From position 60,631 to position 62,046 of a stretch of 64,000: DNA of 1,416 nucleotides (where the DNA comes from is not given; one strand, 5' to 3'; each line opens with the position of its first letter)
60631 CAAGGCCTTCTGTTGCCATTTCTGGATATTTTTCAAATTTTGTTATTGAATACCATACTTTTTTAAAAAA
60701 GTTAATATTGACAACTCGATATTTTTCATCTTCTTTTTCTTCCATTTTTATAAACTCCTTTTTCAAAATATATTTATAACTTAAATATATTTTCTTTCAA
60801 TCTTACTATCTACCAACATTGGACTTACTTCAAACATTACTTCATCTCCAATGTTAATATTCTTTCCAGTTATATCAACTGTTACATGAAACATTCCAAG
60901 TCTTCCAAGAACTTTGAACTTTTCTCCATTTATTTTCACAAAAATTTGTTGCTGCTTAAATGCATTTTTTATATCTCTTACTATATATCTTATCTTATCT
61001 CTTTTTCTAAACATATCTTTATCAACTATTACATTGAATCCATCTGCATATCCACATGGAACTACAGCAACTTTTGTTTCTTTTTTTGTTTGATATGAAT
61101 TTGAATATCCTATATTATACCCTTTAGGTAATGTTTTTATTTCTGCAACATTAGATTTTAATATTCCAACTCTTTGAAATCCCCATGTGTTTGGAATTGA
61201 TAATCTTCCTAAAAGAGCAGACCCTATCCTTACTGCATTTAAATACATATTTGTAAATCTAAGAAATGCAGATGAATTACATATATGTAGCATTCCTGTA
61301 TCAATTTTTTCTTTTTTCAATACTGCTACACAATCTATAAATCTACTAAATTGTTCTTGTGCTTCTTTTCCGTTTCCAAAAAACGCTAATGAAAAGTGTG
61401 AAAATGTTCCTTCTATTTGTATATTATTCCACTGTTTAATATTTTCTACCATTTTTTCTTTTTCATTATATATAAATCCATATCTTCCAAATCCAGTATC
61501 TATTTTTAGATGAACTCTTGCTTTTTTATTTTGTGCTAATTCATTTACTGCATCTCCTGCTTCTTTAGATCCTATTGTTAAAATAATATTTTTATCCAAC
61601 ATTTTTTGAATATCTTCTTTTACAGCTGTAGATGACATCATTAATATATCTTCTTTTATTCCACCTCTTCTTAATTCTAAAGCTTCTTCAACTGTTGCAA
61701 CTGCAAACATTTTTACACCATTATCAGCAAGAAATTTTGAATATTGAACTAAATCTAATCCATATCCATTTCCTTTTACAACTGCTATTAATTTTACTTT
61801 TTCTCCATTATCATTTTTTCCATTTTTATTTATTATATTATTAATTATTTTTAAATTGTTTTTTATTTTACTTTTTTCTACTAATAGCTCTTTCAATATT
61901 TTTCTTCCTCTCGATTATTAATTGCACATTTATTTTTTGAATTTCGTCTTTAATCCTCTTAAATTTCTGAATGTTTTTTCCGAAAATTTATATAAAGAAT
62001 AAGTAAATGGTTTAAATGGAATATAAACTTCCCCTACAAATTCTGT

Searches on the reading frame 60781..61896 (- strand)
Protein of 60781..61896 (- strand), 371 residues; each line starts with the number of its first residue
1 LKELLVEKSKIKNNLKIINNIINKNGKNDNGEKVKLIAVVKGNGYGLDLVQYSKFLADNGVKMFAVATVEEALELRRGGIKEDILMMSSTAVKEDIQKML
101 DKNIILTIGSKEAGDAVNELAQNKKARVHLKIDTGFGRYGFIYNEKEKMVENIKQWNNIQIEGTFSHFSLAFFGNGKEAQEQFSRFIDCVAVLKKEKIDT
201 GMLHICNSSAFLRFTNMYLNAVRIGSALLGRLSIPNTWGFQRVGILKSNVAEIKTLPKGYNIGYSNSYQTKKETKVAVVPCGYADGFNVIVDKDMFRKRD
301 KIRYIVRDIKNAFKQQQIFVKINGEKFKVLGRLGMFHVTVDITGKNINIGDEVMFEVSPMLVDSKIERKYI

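Call 16: search_protein_families(library=ncbifam, proteins=[window:60781-61896:-], max_evalue=0.00001)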
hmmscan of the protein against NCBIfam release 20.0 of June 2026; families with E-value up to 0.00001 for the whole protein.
window:60781-61896:- (371 aa): 9 families
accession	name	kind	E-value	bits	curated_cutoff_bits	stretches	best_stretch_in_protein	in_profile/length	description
TIGR00492.1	alr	equivalog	1.3e-65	221.7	168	1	6-288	7-287/369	alanine racemase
NF008897.0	PRK11930.1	equivalog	8.4e-58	196.1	804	1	9-289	467-742/822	bifunctional UDP-N-acetylmuramoyl-tripeptide:D-alanyl-D-alanine ligase/alanine racemase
NF033131.1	vanT-G-Cterm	exception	6.4e-57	193.1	460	1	8-288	9-285/368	serine racemase VanT catalytic subunit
NF033132.1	vanT-CELN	equivalog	6.3e-41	140.6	900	1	8-289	346-622/697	membrane-bound serine racemase VanT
NF000791.0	PRK00053.2-2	equivalog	5.5e-35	121.2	218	1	1-297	1-282/340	alanine racemase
NF009879.0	PRK13340.1-4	subfamily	1.9e-31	109.3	434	1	26-288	58-322/406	alanine racemase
NF033133.1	vanT-L-cat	exception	7.1e-31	107.7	750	1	29-288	27-289/366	serine racemase VanT-L catalytic subunit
NF002970.2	PRK03646.1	exception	1.4e-28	100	600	1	30-288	24-277/356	catabolic alanine racemase DadX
NF000792.0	PRK00053.2-3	equivalog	1.1e-25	90.5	384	1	6-288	8-278/360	alanine racemase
